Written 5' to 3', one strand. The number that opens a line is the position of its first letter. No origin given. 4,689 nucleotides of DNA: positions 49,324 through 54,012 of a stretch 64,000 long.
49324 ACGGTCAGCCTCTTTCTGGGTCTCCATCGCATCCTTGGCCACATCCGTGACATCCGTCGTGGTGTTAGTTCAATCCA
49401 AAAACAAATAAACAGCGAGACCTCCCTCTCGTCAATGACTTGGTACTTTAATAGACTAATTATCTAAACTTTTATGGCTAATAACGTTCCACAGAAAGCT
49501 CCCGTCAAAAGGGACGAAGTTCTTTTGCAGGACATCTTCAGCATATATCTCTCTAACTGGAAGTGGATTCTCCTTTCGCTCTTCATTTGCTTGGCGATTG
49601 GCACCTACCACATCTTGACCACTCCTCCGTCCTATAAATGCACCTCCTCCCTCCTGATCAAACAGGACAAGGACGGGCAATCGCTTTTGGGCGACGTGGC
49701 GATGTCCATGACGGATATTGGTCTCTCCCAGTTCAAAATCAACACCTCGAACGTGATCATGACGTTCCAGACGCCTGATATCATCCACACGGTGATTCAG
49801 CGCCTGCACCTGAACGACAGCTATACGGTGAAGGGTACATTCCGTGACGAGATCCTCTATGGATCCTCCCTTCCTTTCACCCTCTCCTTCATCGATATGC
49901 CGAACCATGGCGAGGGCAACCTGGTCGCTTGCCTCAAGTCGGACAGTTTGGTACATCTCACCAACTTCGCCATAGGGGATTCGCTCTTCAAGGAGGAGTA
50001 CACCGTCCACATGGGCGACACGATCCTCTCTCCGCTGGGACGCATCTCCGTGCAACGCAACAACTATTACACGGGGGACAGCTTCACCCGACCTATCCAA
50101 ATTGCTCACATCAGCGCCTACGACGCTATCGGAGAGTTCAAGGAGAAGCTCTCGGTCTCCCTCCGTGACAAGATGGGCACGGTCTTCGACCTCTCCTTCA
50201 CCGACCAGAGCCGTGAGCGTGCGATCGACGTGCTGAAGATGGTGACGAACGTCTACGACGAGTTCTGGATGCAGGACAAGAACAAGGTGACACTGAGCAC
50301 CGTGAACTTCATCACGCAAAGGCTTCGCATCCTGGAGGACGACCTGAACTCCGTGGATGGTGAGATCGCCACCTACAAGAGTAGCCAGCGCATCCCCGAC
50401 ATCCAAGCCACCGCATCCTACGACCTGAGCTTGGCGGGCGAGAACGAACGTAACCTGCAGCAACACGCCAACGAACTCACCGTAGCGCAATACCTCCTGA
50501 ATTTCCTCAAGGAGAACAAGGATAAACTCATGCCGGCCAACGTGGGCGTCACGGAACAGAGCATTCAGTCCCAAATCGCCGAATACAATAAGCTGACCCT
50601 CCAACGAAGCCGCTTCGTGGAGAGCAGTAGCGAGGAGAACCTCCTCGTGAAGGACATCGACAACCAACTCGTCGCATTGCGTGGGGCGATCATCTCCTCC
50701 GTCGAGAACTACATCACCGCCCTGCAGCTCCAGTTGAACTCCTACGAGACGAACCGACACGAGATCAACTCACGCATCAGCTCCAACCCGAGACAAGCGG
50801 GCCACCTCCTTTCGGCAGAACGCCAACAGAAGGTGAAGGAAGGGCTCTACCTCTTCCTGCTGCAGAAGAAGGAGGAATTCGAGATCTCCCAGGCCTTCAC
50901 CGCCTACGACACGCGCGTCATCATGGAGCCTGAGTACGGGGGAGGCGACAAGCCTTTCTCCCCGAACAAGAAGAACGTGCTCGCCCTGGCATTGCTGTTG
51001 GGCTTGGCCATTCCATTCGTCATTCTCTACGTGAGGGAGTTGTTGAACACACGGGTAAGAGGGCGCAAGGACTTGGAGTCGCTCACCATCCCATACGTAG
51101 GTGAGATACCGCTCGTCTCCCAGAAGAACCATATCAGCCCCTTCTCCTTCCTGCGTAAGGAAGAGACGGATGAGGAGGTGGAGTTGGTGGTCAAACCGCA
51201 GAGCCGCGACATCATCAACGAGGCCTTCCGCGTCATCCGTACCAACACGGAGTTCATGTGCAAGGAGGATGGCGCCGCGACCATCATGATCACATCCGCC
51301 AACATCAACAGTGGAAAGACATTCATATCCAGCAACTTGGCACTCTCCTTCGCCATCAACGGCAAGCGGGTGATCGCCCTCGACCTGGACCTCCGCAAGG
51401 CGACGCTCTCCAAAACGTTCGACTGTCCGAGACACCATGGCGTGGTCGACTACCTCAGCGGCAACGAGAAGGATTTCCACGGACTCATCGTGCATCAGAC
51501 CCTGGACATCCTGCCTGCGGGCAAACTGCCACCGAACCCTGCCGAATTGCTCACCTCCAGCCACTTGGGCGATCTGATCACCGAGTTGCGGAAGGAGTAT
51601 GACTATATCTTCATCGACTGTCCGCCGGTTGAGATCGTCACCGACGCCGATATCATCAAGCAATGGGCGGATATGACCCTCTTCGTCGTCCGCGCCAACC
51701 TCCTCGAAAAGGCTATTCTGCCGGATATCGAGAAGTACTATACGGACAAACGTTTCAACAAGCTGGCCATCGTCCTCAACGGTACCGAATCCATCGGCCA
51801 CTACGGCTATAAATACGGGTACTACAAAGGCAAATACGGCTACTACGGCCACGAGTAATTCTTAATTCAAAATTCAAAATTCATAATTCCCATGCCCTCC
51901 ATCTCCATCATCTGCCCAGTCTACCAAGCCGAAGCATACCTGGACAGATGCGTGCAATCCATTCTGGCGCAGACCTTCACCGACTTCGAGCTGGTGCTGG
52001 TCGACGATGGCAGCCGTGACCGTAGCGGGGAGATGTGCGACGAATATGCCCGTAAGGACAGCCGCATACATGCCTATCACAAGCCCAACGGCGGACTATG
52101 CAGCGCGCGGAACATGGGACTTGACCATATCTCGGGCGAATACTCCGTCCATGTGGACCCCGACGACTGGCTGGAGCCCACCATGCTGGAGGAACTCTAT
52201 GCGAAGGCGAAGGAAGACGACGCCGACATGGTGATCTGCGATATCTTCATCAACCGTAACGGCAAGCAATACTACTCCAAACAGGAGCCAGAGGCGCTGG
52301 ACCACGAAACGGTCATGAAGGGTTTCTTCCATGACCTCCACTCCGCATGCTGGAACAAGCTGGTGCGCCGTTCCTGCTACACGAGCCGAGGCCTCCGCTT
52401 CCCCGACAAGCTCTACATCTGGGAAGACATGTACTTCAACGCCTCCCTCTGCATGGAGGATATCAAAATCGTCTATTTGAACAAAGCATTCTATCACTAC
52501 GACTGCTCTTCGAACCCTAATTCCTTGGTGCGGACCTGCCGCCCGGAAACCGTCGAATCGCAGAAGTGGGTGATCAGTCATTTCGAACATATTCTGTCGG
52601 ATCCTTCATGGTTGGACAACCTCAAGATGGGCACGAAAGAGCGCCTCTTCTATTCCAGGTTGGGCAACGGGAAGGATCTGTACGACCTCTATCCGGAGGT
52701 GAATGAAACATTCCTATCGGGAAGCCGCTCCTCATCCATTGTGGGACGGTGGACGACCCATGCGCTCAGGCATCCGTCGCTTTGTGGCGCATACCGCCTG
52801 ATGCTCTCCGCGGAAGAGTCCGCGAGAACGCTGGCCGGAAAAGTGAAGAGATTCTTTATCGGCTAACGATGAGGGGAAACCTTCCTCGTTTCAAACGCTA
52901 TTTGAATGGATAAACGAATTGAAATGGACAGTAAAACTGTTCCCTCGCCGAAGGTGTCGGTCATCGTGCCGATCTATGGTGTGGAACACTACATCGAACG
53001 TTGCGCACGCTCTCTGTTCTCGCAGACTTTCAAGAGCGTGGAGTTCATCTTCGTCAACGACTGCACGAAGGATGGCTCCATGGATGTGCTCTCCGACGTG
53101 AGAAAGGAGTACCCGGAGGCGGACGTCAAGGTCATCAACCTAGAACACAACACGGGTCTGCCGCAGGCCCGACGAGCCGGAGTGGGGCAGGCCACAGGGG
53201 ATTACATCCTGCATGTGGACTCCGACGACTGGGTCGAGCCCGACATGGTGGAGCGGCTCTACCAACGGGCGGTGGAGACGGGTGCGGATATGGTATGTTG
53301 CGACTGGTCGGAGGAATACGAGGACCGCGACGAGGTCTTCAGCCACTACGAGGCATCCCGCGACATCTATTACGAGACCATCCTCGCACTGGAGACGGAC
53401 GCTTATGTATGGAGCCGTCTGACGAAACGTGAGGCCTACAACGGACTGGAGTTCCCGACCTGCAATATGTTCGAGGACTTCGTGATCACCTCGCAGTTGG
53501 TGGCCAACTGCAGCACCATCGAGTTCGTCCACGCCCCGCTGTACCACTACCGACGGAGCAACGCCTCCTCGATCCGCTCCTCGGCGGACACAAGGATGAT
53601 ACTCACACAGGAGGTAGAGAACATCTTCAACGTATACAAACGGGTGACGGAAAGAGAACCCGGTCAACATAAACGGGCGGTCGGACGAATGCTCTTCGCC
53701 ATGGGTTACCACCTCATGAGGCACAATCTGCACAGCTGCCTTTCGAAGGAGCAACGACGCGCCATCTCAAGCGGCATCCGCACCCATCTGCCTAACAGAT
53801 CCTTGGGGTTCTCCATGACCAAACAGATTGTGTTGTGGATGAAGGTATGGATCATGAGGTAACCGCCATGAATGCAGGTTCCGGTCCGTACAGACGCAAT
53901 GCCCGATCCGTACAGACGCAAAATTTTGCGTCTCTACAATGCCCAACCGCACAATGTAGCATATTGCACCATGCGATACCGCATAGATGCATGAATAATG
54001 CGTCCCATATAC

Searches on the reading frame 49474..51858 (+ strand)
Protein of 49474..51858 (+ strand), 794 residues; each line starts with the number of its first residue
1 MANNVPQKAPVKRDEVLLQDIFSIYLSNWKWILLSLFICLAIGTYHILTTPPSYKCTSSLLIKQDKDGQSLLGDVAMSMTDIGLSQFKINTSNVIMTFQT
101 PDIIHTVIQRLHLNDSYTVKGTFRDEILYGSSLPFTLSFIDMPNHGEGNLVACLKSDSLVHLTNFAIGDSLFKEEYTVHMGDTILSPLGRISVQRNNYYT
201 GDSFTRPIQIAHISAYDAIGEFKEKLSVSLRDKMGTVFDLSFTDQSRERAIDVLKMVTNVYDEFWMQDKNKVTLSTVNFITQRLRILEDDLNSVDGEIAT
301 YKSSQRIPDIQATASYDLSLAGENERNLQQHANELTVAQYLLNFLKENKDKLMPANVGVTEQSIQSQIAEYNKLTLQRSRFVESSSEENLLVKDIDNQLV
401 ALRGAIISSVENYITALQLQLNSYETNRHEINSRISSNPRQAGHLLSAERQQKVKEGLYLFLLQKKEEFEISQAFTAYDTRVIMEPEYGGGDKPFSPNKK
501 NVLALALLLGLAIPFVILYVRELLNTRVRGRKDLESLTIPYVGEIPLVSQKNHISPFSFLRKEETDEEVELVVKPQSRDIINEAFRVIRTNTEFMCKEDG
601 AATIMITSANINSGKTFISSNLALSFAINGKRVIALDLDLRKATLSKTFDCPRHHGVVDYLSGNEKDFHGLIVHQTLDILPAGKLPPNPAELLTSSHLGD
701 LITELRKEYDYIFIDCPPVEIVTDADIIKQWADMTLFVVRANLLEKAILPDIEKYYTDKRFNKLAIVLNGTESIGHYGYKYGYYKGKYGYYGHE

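Call 5: search_protein_families(library=pfam, proteins=[window:49474-51858:+])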
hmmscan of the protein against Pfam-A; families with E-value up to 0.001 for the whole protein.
window:49474-51858:+ (794 aa): 5 families
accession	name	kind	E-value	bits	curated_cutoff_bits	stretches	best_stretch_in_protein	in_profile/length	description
PF13614.12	AAA_31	-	8.1e-11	42.6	27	1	606-720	6-129/177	AAA domain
PF13807.11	GNVR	-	2.3e-06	27.8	27.7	1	446-522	7-81/82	G-rich domain on putative tyrosine kinase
PF01656.29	CbiA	-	2.9e-06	27.7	25.4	1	604-646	1-43/125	CobQ/CobB/MinD/ParA nucleotide binding domain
PF09140.17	MipZ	-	4.9e-05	23.2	20.7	1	611-720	10-111/262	ATPase MipZ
PF06564.18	CBP_BcsQ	-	5.2e-05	23.3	21.3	1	613-742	13-148/234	Cellulose biosynthesis protein BcsQ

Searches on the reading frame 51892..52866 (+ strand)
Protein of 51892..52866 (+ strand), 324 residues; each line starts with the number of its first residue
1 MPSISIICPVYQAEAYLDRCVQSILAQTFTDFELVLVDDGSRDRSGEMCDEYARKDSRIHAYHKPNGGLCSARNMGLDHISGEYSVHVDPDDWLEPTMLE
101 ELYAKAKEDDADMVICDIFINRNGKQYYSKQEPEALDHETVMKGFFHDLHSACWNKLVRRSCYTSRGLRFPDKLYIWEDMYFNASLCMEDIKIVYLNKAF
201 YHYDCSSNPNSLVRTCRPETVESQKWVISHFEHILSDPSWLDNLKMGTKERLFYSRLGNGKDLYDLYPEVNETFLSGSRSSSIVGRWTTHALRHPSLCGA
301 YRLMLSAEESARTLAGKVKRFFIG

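Call 5: search_protein_families(library=pfam, proteins=[window:51892-52866:+])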
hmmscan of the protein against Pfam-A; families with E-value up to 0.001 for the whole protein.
window:51892-52866:+ (324 aa): 3 families
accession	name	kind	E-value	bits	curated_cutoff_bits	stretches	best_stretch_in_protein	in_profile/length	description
PF00535.33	Glycos_transf_2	-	1.2e-35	123.3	23.3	1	5-160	1-161/168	Glycosyl transferase family 2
PF13641.12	Glyco_tranf_2_3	-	2.3e-11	44.6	27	1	2-221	1-217/230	Glycosyltransferase like family 2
PF10111.15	Glyco_tranf_2_2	-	3.9e-06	27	27.3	1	5-104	1-104/276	Glycosyltransferase like family 2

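Call 45: find_encoding_contigs(protein=window:51892-52866:+, flank=10000, max_places=10)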
Protein window:51892-52866:+ (324 aa): no gene with exactly this product is on record in the collection.

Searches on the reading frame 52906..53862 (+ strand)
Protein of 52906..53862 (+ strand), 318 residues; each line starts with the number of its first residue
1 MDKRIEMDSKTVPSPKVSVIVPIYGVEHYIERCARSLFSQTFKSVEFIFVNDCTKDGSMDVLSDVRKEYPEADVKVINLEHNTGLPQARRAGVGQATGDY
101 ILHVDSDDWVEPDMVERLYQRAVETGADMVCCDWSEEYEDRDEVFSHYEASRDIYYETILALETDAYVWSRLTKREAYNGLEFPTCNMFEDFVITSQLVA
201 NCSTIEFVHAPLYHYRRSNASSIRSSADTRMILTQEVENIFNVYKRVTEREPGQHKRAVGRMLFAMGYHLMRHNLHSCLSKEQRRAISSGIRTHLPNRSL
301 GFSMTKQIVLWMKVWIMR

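Call 5: search_protein_families(library=pfam, proteins=[window:52906-53862:+])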
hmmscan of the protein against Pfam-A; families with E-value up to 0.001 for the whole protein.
window:52906-53862:+ (318 aa): 3 families
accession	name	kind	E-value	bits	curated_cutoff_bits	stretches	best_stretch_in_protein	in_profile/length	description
PF00535.33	Glycos_transf_2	-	2.6e-32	112.5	23.3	1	18-158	1-132/168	Glycosyl transferase family 2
PF13641.12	Glyco_tranf_2_3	-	2.7e-11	44.3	27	1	15-150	1-137/230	Glycosyltransferase like family 2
PF10111.15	Glyco_tranf_2_2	-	1.4e-07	31.7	27.3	1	18-120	1-104/276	Glycosyltransferase like family 2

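Call 42: find_encoding_contigs(protein=window:52906-53862:+, flank=10000, max_places=10)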
Protein window:52906-53862:+ (318 aa): 1 contig read that carries it; 1 place shown.
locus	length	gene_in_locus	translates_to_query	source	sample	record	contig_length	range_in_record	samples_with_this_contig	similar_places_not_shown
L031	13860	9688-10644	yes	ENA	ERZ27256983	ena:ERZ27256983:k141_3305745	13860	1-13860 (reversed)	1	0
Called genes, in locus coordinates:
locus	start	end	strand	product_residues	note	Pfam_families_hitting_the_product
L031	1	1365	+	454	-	?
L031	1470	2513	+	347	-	PF20706:GT4-conflict, PF00534:Glycos_transf_1, PF13692:Glyco_trans_1_4, PF13524:Glyco_trans_1_2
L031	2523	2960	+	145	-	PF00132:Hexapep (weak)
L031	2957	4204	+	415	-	PF07470:Glyco_hydro_88 (faint)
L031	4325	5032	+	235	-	PF03808:Glyco_tran_WecG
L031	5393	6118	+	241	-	PF02563:Poly_export, PF10531:SLBB (weak), PF22461:SLBB_2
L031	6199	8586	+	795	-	PF13807:GNVR (weak), PF01656:CbiA (weak), PF09140:MipZ (weak), PF13614:AAA_31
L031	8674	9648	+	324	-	PF00535:Glycos_transf_2, PF10111:Glyco_tranf_2_2 (weak), PF13641:Glyco_tranf_2_3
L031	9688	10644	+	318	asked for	PF13506:Glyco_transf_21, PF00535:Glycos_transf_2, PF10111:Glyco_tranf_2_2 (weak), PF13641:Glyco_tranf_2_3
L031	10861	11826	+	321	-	PF12784:PDDEXK_2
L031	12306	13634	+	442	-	PF13175:AAA_15, PF02463:SMC_N (weak), PF13304:AAA_21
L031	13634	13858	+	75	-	?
